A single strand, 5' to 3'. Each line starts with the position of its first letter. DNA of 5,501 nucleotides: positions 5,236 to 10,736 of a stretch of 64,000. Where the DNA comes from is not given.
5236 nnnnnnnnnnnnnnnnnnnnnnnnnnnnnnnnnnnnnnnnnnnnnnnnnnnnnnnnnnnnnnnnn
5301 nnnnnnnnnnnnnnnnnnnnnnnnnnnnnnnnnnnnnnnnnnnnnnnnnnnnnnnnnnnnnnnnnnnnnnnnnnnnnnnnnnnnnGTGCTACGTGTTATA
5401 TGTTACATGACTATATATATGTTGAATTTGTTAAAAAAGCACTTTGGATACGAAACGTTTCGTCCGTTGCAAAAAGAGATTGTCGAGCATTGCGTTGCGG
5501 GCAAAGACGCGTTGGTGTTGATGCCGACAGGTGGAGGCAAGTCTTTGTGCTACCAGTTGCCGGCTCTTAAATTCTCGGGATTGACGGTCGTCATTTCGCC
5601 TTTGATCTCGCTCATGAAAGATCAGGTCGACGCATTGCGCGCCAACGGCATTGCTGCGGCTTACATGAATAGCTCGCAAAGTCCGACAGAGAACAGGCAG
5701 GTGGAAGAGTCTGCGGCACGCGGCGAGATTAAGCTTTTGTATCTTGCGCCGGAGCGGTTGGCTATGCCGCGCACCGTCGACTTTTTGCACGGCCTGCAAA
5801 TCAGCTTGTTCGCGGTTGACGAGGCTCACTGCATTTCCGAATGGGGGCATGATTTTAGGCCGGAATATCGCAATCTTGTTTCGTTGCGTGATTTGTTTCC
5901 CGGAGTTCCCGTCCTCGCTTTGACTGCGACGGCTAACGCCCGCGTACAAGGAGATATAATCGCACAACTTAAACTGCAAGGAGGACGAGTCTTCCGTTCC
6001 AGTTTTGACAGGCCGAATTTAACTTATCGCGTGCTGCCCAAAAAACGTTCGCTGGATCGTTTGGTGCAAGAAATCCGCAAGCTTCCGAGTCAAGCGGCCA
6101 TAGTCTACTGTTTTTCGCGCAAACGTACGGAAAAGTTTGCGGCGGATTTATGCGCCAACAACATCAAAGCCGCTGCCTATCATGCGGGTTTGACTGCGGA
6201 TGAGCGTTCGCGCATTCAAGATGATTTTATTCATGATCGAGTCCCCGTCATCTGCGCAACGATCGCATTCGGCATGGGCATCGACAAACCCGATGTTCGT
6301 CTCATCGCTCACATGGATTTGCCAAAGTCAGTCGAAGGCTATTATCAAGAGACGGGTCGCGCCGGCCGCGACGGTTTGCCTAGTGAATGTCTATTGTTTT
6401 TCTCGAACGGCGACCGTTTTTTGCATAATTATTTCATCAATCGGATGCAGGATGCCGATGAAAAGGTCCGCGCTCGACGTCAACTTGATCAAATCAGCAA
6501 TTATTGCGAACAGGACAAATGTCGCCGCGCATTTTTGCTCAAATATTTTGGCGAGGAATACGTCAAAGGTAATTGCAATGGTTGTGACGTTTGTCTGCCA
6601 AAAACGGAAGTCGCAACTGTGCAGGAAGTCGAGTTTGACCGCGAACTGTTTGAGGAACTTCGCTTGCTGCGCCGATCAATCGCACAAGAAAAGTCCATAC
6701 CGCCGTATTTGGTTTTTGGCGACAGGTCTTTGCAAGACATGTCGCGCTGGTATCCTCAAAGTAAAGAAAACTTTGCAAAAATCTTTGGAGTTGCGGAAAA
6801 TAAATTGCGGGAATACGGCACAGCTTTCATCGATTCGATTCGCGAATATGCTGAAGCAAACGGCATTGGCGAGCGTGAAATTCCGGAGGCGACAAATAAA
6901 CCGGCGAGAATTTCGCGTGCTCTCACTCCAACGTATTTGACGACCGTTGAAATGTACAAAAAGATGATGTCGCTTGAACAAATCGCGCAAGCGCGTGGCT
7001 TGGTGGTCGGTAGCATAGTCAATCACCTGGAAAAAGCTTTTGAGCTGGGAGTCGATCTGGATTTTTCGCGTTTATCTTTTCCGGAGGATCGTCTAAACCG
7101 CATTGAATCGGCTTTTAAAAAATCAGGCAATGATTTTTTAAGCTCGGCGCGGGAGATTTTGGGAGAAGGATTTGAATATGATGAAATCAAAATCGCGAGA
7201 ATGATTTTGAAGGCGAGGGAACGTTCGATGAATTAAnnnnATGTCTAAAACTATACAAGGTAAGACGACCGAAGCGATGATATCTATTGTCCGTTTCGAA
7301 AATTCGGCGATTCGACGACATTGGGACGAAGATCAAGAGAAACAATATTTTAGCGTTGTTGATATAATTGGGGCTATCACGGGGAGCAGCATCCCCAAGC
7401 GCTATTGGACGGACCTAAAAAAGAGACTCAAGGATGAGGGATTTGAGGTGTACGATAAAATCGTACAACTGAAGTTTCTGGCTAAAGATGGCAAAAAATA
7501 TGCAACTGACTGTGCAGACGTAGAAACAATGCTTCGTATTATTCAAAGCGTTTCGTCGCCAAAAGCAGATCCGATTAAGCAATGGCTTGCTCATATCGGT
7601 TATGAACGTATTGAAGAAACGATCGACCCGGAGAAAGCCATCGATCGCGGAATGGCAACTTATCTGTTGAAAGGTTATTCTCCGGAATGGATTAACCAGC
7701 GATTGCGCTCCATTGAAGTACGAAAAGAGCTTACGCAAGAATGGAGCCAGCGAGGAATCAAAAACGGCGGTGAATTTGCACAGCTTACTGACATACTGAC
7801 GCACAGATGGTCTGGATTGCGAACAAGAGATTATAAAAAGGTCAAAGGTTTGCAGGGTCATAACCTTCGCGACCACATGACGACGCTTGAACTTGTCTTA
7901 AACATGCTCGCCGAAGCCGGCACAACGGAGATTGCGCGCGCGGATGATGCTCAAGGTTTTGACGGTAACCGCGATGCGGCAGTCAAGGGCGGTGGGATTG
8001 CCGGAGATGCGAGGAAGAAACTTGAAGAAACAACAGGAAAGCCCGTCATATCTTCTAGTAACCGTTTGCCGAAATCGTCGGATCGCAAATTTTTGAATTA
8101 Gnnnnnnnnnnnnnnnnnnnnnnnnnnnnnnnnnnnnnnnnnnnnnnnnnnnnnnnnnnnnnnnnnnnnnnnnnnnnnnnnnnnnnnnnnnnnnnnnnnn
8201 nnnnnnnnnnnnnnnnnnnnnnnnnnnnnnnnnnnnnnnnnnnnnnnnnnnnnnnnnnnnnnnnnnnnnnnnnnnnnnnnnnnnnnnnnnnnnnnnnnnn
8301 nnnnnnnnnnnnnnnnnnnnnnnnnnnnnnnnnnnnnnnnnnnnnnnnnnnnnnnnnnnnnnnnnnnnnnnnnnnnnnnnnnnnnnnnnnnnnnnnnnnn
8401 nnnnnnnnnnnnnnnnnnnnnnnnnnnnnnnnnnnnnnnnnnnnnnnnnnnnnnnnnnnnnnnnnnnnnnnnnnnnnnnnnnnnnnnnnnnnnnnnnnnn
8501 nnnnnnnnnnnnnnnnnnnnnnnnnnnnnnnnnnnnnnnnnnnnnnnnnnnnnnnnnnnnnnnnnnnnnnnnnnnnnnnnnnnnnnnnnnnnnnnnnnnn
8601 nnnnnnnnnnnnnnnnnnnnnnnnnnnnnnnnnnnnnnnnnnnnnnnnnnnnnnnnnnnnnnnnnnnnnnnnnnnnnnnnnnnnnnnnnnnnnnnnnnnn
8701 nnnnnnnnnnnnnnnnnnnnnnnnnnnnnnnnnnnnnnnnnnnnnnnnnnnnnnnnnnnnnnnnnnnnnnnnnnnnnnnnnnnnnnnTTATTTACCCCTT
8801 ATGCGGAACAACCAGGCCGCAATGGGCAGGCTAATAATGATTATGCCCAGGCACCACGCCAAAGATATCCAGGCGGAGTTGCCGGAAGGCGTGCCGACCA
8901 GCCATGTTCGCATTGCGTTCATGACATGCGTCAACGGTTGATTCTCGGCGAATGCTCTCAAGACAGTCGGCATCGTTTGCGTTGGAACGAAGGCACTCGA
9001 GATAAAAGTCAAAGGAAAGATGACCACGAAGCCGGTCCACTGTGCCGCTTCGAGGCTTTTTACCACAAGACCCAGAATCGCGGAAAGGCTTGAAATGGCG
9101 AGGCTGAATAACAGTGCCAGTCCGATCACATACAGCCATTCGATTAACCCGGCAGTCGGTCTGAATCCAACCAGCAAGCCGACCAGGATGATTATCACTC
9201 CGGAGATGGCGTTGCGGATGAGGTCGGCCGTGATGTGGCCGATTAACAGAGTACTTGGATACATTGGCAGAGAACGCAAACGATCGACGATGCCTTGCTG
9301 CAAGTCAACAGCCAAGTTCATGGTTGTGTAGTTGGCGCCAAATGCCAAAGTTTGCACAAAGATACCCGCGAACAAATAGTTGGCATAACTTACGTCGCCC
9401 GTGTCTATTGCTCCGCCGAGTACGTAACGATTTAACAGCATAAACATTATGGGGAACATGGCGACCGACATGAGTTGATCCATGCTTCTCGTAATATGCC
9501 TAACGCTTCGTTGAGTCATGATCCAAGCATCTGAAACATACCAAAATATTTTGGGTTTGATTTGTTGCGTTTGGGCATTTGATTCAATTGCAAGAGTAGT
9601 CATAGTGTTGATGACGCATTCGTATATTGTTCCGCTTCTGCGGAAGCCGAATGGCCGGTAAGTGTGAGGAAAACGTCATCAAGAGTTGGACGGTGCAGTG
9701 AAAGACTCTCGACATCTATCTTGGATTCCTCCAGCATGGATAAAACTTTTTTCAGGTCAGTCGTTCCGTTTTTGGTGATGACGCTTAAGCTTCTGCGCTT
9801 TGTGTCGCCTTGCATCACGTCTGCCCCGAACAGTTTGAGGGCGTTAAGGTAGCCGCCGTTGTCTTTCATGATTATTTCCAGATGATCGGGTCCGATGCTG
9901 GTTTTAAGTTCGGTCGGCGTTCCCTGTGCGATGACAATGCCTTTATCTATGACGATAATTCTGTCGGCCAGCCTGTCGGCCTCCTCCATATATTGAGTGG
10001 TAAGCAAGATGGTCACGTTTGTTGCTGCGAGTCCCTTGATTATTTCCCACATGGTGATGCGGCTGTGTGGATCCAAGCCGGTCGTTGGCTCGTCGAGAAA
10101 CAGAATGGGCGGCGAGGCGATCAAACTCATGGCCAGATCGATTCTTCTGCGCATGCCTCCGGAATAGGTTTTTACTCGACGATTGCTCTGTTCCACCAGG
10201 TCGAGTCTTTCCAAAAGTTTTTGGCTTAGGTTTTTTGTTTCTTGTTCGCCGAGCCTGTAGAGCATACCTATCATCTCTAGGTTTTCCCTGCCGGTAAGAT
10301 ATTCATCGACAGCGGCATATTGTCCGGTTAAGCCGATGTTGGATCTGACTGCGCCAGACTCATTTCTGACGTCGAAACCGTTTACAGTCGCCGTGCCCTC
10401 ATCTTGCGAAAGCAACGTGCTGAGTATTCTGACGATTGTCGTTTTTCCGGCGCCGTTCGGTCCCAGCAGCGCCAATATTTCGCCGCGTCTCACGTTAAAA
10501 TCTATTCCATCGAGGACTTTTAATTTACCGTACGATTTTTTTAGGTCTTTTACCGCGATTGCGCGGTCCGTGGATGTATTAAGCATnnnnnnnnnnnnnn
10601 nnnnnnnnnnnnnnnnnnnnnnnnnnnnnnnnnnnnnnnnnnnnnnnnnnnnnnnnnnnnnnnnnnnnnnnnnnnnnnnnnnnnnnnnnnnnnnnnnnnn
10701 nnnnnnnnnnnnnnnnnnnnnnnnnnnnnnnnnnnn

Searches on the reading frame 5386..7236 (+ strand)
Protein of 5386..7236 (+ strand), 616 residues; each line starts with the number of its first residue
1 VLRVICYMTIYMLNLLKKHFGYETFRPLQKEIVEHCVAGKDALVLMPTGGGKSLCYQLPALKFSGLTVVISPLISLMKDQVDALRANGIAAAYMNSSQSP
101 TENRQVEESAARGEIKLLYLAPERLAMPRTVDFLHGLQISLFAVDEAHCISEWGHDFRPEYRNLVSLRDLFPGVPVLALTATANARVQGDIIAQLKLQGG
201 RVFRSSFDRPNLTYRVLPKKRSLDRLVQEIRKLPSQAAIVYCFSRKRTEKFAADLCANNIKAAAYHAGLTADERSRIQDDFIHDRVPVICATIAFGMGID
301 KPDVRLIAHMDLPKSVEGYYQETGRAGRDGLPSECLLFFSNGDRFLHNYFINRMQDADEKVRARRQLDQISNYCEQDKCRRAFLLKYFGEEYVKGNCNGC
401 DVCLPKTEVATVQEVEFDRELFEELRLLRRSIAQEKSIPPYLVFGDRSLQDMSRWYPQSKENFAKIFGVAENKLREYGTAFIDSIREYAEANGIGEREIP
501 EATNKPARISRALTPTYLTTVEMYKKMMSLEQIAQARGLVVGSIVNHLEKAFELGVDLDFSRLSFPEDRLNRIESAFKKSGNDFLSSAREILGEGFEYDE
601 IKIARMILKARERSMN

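Call 90: search_protein_families(library=pfam, proteins=[window:5386-7236:+], max_evalue=0.00001)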
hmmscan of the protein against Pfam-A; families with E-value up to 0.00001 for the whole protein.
window:5386-7236:+ (616 aa): 5 families
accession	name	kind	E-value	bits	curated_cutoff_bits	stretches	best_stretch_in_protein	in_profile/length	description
PF00270.35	DEAD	-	9.1e-25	87.8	26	1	26-186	1-163/167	DEAD/DEAH box helicase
PF00271.37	Helicase_C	-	7.5e-23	81.3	23.5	1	224-330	4-110/110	Helicase conserved C-terminal domain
PF14493.12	HTH_40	-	8.5e-19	68.1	27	1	516-605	1-89/89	Helix-turn-helix domain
PF00570.28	HRDC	-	2.7e-17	62.9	23.8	1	419-485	2-68/68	HRDC domain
PF16124.10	RecQ_Zn_bind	-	6.4e-15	56.1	25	1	343-404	3-66/66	RecQ zinc-binding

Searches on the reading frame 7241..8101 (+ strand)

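Call 42: search_protein_families(library=pfam, proteins=[window:7241-8101:+], max_evalue=0.001)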
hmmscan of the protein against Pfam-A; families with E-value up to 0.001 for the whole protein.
window:7241-8101:+ (286 aa): 1 family
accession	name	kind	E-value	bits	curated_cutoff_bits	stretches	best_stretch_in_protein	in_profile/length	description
PF02498.22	Bro-N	-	0.0003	21.8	25.6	1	26-118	4-92/96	BRO family, N-terminal domain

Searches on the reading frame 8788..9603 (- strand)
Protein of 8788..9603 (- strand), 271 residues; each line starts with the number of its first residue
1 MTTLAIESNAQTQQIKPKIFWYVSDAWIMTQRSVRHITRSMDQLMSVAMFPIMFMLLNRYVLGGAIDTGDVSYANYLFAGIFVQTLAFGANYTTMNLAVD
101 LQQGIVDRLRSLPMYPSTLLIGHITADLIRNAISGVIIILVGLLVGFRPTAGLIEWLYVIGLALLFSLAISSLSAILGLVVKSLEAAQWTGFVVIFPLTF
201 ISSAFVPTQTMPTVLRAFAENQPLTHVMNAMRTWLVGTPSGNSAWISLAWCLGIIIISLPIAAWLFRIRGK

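Call 42: search_protein_families(library=pfam, proteins=[window:8788-9603:-], max_evalue=0.001)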
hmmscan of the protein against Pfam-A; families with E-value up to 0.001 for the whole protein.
window:8788-9603:- (271 aa): 2 families
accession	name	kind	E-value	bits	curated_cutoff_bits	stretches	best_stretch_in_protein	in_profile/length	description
PF01061.29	ABC2_membrane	-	9.9e-28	97.6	26.9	1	27-233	4-208/211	ABC-2 type transporter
PF12698.13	ABC2_membrane_3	-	4.4e-23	82.4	31.6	1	44-264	138-347/347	ABC-2 family transporter protein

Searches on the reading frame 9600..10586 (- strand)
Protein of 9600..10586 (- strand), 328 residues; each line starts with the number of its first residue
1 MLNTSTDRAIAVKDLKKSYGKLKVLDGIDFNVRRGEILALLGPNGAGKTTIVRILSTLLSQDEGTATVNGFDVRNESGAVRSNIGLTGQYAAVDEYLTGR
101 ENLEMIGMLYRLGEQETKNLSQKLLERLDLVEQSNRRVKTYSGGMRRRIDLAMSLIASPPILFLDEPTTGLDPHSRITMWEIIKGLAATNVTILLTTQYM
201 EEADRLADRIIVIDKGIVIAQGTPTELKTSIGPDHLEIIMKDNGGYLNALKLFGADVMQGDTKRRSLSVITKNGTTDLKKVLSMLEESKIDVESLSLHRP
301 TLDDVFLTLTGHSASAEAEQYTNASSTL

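Call 42: search_protein_families(library=pfam, proteins=[window:9600-10586:-], max_evalue=0.001)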
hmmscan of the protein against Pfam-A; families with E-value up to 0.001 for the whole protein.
window:9600-10586:- (328 aa): 7 families
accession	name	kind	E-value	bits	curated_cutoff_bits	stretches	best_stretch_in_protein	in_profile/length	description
PF00005.33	ABC_tran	-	1e-31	110.8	25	1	25-169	1-137/137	ABC transporter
PF13304.12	AAA_21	-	7.3e-13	49.7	27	2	118-198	198-298/304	AAA domain, putative AbiEii toxin, Type IV TA system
PF13732.12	DrrA1-3_C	-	1e-09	39.4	27.4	1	222-308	1-79/81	ATP-binding protein DrrA1-3-like, C-terminal domain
PF02463.25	SMC_N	-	8.1e-05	22.6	40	0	37-207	26-209/220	RecF/RecN/SMC N terminal domain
PF13476.12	AAA_23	-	0.00013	23.1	27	1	28-83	15-66/201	AAA domain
PF13175.12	AAA_15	-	0.00013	22.2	32.1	0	37-72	25-64/374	AAA ATPase domain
PF00004.35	AAA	-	0.00047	21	21.2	0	39-167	2-66/131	ATPase family associated with various cellular activities (AAA)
